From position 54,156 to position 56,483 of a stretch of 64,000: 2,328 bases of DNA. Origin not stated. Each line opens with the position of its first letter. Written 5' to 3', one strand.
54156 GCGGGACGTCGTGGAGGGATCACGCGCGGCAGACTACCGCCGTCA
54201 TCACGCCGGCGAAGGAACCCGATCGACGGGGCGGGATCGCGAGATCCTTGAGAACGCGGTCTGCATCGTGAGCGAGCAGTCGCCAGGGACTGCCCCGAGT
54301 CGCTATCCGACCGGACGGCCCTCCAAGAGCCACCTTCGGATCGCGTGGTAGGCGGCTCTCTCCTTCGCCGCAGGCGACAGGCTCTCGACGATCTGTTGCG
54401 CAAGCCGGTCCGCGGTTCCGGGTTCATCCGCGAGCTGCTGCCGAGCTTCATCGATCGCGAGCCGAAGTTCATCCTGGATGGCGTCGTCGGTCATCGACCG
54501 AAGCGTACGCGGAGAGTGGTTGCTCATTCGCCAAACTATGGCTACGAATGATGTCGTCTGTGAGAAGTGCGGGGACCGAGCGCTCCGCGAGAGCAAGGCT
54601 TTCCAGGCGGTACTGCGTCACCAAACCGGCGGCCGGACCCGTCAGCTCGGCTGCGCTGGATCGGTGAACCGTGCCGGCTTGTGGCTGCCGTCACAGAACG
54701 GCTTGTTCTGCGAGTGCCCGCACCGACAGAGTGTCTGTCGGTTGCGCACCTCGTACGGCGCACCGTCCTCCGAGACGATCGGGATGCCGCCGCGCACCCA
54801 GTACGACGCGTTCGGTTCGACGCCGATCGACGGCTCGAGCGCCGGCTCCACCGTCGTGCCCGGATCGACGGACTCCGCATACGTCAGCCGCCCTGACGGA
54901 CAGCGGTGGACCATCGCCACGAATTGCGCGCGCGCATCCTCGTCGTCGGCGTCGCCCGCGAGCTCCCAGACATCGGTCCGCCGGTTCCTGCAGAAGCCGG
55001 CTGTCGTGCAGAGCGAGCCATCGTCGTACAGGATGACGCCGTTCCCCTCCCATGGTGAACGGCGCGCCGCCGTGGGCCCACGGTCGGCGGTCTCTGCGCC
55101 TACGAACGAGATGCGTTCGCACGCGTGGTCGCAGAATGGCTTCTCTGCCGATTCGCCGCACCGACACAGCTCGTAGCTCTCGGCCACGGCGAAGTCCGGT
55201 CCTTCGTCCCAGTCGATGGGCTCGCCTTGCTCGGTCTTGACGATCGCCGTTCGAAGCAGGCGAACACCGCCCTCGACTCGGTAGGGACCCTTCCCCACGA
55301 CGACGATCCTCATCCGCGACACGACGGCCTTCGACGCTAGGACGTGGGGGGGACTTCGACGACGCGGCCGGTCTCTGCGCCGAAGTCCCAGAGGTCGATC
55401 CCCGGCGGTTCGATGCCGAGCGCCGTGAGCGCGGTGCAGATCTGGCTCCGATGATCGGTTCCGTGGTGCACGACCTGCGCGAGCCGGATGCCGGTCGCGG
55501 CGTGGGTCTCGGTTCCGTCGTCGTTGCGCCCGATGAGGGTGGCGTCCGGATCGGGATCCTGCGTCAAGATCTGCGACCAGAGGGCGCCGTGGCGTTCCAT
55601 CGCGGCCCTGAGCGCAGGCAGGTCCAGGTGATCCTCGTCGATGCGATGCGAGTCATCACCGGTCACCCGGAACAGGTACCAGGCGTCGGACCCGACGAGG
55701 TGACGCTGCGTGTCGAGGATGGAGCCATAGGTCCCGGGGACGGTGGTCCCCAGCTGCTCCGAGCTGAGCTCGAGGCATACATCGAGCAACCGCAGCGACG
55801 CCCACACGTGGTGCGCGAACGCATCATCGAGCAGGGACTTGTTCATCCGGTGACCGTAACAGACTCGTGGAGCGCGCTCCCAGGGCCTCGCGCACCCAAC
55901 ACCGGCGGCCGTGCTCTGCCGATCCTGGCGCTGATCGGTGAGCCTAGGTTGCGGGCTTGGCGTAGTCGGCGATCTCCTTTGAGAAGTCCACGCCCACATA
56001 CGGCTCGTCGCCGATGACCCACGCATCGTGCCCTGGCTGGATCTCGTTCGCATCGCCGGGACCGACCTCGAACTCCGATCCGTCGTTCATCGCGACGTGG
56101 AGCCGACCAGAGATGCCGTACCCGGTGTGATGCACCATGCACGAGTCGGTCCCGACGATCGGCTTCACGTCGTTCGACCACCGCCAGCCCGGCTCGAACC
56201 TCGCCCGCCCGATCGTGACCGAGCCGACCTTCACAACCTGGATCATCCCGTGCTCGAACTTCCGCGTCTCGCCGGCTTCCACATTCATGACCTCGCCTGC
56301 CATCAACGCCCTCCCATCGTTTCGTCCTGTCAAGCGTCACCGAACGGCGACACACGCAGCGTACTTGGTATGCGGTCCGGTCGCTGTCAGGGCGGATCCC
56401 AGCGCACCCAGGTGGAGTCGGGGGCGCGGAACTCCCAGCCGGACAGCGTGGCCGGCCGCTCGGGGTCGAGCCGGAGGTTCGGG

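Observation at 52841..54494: Diverged paralogous small ORFs (~63 aa) flanking a MetE-like gene in inverted orientation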

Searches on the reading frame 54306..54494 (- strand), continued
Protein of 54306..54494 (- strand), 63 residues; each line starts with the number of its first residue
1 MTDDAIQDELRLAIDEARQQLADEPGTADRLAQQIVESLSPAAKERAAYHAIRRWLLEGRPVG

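Call 71: find_encoding_contigs(protein=P0008, flank=8000)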
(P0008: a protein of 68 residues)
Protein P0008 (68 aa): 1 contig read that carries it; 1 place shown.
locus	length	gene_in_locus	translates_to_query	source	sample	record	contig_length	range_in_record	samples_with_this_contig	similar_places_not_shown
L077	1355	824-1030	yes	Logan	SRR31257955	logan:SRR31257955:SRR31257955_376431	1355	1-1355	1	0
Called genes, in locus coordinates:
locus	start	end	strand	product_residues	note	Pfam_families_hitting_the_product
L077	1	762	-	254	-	?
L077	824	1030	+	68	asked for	-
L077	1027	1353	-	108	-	?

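Call 79: fold_search(model_id=the predicted structure, library=viral)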
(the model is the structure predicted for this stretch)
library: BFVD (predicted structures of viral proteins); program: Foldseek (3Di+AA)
matches with E <= 10: 41; with E <= 0.001: 0
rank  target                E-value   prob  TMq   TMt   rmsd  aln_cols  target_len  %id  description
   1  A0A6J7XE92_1          2.1e+00  0.18  0.44  0.04   7.7        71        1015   21  Uncharacterized protein [uncultured Caudovirales phage]
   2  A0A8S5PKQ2            3.2e+00  0.25  0.50  0.49   8.4        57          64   16  Uncharacterized protein [Siphoviridae sp. ctGN02]
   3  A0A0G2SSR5            3.2e+00  0.14  0.40  0.14   8.5        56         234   18  Uncharacterized protein [Proteus phage vB_PmiM_Pm5461]
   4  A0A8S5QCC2            3.7e+00  0.12  0.37  0.34   7.0        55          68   27  Aminoacyl tRNA synthase complex protein [Siphoviridae sp. ctqBH20]
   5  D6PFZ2                3.7e+00  0.12  0.39  0.10   9.1        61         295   21  (no name in the UniProt tables at hand)
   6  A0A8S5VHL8            4.5e+00  0.33  0.52  0.60   3.0        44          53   20  CDI immunity protein [Siphoviridae sp. ctNxi14]
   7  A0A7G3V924            4.8e+00  0.18  0.53  0.18   6.8        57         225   19  Uncharacterized protein [Gordonia Phage Zitch]
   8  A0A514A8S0            5.1e+00  0.20  0.50  0.35   8.1        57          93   14  Uncharacterized protein [Pantoea phage Kyle]
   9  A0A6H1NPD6            5.1e+00  0.11  0.42  0.47   4.3        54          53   15  (no name in the UniProt tables at hand)
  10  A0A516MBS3            5.5e+00  0.12  0.45  0.33   9.7        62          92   18  (no name in the UniProt tables at hand)
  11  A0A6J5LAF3            5.5e+00  0.08  0.39  0.24  10.7        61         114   23  Uncharacterized protein [uncultured Caudovirales phage]
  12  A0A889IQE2            5.5e+00  0.04  0.25  0.21   9.2        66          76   23  (no name in the UniProt tables at hand)
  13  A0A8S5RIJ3            5.8e+00  0.30  0.54  0.68   1.7        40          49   12  Uncharacterized protein [virus sp. ctML55]
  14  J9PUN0                5.8e+00  0.10  0.43  0.28   4.5        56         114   14  Uncharacterized protein [Bacillus phage BCD7]
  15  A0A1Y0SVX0            6.2e+00  0.10  0.40  0.50   5.2        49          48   14  Uncharacterized protein [Pasteurella phage vB_PmuP_PHB02]
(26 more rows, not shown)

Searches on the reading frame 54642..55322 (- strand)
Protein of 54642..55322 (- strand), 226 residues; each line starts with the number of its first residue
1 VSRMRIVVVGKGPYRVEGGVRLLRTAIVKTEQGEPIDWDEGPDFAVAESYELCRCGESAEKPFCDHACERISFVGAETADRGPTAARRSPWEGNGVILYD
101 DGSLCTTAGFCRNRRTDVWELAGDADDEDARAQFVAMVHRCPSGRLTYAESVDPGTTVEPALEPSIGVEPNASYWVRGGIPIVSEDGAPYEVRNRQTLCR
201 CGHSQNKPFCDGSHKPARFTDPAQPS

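Call 5: search_protein_families(library=pfam, max_evalue=1, proteins=[window:54642-55322:-])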
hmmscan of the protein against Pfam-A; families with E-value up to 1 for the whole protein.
window:54642-55322:- (226 aa): 2 families
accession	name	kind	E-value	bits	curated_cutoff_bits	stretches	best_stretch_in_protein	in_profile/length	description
PF09360.15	zf-CDGSH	-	1.9e-34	118.1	29.5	2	171-215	1-48/48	Iron-binding zinc finger CDGSH type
PF06902.16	Fer4_19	-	1.3e-11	44.8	24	1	92-150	2-63/64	Divergent 4Fe-4S mono-cluster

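Call 53: find_homologous_proteins(query=window:54642-55322:-, max_evalue=1e-30)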
Query window:54642-55322:- (226 aa): 7417 proteins with E <= 1e-30 among 8000 candidates; the best 120 are listed.
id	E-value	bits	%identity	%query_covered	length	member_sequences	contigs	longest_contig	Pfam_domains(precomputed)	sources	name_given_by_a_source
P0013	5.8e-139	479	91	99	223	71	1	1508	PF06902.17,PF09360.16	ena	-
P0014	6.6e-130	450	85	100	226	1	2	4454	PF06902.17,PF09360.16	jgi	jgi:CDGSH-type Zn-finger protein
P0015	2.3e-129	448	84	100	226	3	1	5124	PF06902.17,PF09360.16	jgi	jgi:CDGSH-type Zn-finger protein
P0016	5.0e-118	411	80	98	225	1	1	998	PF06902.17,PF09360.16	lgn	-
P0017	2.0e-113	396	76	98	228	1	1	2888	PF06902.17,PF09360.16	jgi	jgi:CDGSH-type Zn-finger protein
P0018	3.5e-113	395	77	98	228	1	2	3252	PF06902.17,PF09360.16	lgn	-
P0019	2.7e-112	392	75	100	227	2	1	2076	PF06902.17,PF09360.16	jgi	jgi:CDGSH-type Zn-finger protein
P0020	3.5e-111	388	76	98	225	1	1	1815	PF06902.17,PF09360.16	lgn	-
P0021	3.9e-111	388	76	97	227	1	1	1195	PF06902.17,PF09360.16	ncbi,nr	ncbi:MAG: CDGSH iron-sulfur domain-containing protein, partial [Chloroflexi bacterium]|nr:CDGSH iron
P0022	5.2e-110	385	73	100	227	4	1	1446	PF06902.17,PF09360.16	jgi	jgi:CDGSH-type Zn-finger protein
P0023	4.4e-109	382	73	98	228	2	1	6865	PF06902.17,PF09360.16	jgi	jgi:CDGSH-type Zn-finger protein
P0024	5.8e-109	381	74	98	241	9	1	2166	PF06902.17,PF09360.16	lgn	-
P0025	6.2e-109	381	75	98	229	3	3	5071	PF06902.17,PF09360.16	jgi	jgi:CDGSH-type Zn-finger protein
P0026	2.4e-108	379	73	98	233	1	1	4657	PF06902.17,PF09360.16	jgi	jgi:CDGSH-type Zn-finger protein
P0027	6.0e-108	378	72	98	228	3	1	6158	PF06902.17,PF09360.16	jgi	jgi:CDGSH-type Zn-finger protein/uncharacterized Fe-S cluster protein YjdI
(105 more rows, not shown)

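Call 54: find_encoding_contigs(protein=P0014, flank=5000)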
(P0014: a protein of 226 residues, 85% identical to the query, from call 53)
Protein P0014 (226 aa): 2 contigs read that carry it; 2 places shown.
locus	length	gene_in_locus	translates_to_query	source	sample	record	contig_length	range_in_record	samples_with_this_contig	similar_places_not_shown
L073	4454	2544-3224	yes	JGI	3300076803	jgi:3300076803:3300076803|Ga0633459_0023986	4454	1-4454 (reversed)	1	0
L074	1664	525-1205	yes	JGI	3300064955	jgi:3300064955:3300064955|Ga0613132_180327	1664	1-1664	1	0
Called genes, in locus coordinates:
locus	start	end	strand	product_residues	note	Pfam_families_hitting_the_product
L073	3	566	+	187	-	?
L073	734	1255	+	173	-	PF01022:HTH_5 (weak), PF01047:MarR (weak), PF12802:MarR_2 (weak), PF12840:HTH_20, PF13412:HTH_24 (weak)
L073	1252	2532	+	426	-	PF05977:MFS_3, PF07690:MFS_1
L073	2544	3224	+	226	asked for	PF09360:zf-CDGSH, PF06902:Fer4_19, PF09360:zf-CDGSH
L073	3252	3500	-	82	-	PF10944:DUF2630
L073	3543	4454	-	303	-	?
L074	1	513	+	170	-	PF05977:MFS_3, PF07690:MFS_1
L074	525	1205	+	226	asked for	PF09360:zf-CDGSH, PF06902:Fer4_19, PF09360:zf-CDGSH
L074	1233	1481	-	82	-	PF10944:DUF2630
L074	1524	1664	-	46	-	?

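Call 55: find_encoding_contigs(protein=P0015, flank=5000)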
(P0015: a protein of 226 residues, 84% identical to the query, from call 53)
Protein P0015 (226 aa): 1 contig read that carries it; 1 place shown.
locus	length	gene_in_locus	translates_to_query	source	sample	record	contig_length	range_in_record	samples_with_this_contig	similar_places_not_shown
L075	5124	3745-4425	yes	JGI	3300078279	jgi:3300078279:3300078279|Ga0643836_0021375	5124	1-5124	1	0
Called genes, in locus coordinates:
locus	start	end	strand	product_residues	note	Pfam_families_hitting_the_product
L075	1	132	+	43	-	?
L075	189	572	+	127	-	PF07366:SnoaL, PF12680:SnoaL_2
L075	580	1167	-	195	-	PF28474:DUF8412, PF13376:OmdA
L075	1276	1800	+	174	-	PF01965:DJ-1_PfpI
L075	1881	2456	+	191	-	PF01022:HTH_5 (weak), PF01047:MarR (weak), PF12802:MarR_2 (weak), PF12840:HTH_20, PF13412:HTH_24 (weak)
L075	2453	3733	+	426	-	PF05977:MFS_3, PF07690:MFS_1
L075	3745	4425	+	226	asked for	PF09360:zf-CDGSH, PF06902:Fer4_19, PF09360:zf-CDGSH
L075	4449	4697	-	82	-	PF10944:DUF2630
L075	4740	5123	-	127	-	?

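Call 56: find_encoding_contigs(protein=P0013, flank=5000)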
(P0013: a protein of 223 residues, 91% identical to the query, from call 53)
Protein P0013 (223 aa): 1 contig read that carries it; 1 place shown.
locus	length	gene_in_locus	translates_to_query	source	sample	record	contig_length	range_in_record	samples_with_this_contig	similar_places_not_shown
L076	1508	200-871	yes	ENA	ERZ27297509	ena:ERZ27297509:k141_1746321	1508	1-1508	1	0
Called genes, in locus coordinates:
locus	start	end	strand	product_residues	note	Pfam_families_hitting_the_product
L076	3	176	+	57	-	?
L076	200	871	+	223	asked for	PF09360:zf-CDGSH, PF06902:Fer4_19, PF09360:zf-CDGSH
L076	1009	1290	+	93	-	-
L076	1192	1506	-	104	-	?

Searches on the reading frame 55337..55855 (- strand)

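Call 5: search_protein_families(library=pfam, max_evalue=1, proteins=[window:55337-55855:-])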
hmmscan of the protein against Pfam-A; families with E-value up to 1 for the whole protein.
window:55337-55855:- (172 aa): 1 family
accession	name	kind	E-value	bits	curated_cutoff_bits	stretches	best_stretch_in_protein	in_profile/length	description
PF05163.17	DinB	-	7e-13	49.3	23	1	4-157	1-156/165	DinB family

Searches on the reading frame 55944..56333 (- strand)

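Call 5: search_protein_families(library=pfam, max_evalue=1, proteins=[window:55944-56333:-])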
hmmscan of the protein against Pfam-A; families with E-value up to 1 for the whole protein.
window:55944-56333:- (129 aa): 2 families
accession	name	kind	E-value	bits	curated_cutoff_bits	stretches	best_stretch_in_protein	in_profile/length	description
PF07883.17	Cupin_2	-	0.00066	19.8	27.2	1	69-111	20-63/70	Cupin domain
PF05899.18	Cupin_3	-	0.004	17.3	23.5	1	72-101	30-59/74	EutQ-like cupin domain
